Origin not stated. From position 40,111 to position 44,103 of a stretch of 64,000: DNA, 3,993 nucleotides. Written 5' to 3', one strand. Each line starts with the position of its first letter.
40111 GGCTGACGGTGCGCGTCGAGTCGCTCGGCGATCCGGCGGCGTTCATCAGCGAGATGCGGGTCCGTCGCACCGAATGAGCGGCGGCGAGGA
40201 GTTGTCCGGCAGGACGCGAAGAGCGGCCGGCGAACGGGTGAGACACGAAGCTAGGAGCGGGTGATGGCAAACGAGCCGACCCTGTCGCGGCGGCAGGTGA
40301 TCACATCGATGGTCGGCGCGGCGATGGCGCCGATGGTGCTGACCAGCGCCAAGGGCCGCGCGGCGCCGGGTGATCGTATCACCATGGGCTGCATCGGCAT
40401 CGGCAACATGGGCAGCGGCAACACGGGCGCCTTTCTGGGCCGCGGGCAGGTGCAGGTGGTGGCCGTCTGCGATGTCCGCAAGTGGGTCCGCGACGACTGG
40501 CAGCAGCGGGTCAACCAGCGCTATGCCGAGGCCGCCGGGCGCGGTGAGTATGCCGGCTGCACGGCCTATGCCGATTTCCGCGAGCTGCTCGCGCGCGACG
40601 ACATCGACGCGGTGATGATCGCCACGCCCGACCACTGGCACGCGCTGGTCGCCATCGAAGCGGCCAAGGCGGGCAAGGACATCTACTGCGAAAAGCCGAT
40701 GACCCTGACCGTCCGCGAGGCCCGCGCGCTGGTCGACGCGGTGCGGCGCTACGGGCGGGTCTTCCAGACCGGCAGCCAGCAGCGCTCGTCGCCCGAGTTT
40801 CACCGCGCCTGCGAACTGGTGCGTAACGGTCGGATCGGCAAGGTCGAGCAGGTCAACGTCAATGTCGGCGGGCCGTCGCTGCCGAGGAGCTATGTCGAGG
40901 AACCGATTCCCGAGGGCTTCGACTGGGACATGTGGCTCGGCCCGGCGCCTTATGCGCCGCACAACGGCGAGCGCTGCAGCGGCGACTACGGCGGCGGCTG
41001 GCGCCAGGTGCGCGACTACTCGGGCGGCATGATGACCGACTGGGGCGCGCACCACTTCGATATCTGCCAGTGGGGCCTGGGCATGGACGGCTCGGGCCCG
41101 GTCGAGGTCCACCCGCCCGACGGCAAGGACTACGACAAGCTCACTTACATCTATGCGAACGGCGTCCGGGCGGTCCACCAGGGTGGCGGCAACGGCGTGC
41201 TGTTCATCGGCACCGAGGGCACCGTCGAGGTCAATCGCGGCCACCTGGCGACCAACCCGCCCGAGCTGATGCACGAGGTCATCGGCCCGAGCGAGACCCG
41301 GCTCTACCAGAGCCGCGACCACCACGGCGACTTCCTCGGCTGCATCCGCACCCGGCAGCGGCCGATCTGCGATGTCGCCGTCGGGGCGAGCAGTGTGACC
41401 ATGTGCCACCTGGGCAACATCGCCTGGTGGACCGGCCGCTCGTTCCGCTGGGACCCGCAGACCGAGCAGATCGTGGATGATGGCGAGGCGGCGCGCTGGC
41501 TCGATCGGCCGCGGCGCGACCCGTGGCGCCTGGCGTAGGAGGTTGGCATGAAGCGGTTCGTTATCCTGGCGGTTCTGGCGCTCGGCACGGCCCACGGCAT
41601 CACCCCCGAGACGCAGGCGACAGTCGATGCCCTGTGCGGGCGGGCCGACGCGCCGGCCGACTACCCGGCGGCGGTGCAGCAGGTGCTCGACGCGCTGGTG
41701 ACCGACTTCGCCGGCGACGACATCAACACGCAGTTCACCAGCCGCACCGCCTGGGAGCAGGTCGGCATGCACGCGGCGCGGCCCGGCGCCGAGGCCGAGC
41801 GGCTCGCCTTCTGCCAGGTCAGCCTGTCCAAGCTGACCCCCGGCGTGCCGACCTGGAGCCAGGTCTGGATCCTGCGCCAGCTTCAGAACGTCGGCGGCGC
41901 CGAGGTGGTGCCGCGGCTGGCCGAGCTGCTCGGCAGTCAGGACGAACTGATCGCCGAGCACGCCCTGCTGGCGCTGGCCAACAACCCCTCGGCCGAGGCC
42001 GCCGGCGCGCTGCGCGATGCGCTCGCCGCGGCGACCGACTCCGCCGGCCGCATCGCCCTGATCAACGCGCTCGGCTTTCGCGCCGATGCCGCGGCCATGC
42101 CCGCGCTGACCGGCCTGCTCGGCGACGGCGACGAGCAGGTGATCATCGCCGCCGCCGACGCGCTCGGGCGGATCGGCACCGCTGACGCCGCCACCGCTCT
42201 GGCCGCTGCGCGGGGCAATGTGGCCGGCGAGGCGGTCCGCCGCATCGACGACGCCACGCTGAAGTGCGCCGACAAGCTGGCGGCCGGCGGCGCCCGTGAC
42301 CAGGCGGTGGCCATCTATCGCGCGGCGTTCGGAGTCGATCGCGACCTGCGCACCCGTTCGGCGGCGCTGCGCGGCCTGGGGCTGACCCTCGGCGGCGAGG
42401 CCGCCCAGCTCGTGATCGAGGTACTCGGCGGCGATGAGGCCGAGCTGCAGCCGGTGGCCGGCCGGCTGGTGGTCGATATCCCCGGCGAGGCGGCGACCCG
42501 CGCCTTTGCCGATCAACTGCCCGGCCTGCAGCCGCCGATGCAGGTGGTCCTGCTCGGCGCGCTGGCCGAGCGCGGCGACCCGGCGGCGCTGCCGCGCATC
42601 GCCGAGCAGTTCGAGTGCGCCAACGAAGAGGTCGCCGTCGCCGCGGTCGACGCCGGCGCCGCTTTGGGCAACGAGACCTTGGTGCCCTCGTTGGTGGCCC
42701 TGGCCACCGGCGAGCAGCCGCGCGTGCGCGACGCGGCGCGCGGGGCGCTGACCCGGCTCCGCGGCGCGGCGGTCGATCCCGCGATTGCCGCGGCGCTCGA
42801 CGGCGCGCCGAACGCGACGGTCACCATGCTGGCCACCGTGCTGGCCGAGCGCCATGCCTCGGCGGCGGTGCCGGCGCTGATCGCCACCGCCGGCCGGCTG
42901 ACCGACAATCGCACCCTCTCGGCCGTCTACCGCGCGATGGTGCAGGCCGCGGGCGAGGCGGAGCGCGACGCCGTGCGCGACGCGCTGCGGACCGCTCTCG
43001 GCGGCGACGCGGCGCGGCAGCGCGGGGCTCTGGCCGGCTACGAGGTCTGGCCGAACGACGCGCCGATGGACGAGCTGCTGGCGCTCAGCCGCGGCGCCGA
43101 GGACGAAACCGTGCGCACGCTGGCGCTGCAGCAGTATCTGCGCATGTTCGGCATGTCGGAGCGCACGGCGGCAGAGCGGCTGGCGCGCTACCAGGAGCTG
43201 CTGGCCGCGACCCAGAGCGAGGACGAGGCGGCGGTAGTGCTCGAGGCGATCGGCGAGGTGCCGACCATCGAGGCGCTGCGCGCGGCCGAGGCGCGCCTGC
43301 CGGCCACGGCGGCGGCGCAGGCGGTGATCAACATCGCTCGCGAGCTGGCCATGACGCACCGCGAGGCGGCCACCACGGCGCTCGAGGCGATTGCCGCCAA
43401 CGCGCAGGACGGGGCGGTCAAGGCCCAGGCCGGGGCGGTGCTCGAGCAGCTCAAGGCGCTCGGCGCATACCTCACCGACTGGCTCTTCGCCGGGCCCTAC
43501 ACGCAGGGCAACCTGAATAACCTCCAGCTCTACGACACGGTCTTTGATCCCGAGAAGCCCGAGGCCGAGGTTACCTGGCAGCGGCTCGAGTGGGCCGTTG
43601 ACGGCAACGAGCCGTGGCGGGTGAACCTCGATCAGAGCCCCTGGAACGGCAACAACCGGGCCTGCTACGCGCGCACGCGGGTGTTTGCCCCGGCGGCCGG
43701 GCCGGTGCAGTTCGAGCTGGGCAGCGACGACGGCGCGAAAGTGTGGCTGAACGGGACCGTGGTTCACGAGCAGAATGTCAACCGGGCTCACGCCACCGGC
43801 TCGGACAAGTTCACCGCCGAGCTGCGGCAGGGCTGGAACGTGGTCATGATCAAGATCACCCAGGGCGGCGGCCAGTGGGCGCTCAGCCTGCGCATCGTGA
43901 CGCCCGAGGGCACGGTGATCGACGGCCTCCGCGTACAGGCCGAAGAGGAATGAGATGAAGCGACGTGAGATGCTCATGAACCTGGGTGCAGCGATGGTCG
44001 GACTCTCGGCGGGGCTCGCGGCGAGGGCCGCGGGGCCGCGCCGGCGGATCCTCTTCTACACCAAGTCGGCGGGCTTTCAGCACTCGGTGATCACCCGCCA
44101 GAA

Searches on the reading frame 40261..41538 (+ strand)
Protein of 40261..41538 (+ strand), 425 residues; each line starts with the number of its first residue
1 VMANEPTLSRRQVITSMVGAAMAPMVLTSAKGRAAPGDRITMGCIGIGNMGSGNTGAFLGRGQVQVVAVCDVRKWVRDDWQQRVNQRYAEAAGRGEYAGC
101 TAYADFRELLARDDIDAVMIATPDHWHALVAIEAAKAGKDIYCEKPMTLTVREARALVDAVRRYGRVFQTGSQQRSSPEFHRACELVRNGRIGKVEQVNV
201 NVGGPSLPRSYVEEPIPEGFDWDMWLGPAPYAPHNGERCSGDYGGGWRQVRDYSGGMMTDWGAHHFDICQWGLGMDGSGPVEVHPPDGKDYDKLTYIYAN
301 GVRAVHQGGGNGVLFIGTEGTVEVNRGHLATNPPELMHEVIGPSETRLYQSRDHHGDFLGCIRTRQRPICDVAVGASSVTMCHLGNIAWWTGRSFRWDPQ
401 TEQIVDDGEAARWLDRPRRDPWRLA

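Call 48: search_protein_families(library=pfam, proteins=[window:40261-41538:+], max_evalue=0.001)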
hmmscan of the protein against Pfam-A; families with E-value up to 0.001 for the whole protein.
window:40261-41538:+ (425 aa): 4 families
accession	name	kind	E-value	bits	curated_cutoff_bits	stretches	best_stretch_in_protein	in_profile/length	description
PF19051.5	GFO_IDH_MocA_C2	-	3.6e-29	102.5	23.3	1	213-423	45-253/254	Oxidoreductase family, C-terminal alpha/beta domain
PF01408.29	GFO_IDH_MocA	-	1.3e-20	74.8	24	1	41-171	2-119/120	Oxidoreductase family, NAD-binding Rossmann fold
PF22725.1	GFO_IDH_MocA_C3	-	7.8e-08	32.8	27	0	243-275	31-64/124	GFO/IDH/MocA C-terminal domain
PF02894.22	GFO_IDH_MocA_C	-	0.00044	20.6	22.9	0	185-277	2-62/218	Oxidoreductase family, C-terminal alpha/beta domain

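Call 54: search_protein_families(library=ncbifam, proteins=[window:40261-41538:+], max_evalue=0.1)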
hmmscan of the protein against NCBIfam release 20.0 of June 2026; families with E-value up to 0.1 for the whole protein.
window:40261-41538:+ (425 aa): 10 families
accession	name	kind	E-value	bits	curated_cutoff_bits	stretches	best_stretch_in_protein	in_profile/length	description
NF058561.1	BT_2158_fam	equivalog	4e-43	147.7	750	1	14-275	10-257/487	glycoside 3-dehydrogenase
TIGR04380.1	myo_inos_iolG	equivalog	2.1e-28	99.2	355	1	41-212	3-163/330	inositol 2-dehydrogenase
NF052479.1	LevoglcsnDh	equivalog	2.4e-20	72.6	650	1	41-197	5-156/386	levoglucosan dehydrogenase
NF040723.1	UDP-GlcNAcDh_Arch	equivalog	7.5e-20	71.6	450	1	41-209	2-155/302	UDP-N-acetylglucosamine 3-dehydrogenase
NF041392.1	XylDh_Gfo6_Halo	equivalog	5.2e-16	58.4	350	1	99-201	67-169/350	D-xylose 1-dehydrogenase Gfo6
NF052679.1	InsChiInosDhIolG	equivalog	2.1e-12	46.7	540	1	84-212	36-165/343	bifunctional inositol 2-dehydrogenase/D-chiro-inositol 1-dehydrogenase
NF008607.0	PRK11579.1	subfamily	3.4e-11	42.7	330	1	95-198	45-148/346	oxidoreductase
NF007574.0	PRK10206.1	equivalog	2.7e-07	30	352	1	95-199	46-150/345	oxidoreductase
NF058563.1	BT_2159_fam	equivalog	3.4e-05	23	650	1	40-201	1-149/350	disaccharide 3-dehydrogenase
NF040740.1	ornith_Ord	equivalog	0.0015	18.1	400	1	43-125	4-79/335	2,4-diaminopentanoate dehydrogenase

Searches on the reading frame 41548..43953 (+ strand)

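Call 9: search_protein_families(library=pfam, proteins=[window:41548-43953:+], max_evalue=1)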
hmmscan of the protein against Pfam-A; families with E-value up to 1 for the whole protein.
window:41548-43953:+ (801 aa): 5 families
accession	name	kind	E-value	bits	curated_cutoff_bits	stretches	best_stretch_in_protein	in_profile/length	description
PF13646.12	HEAT_2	-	2.9e-17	63.2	27.7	4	155-224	4-73/88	HEAT repeats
PF00514.29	Arm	-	2.8e-07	30.8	20.6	2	113-145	6-38/41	Armadillo/beta-catenin-like repeat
PF02985.28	HEAT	-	0.00018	21.9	23.5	1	184-210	2-28/31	HEAT repeat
PF07691.17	PA14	-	0.061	13.6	24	1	710-752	52-99/147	PA14 domain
PF09363.15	XFP_C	-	0.063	13.2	23.4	1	553-582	27-56/202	XFP C-terminal domain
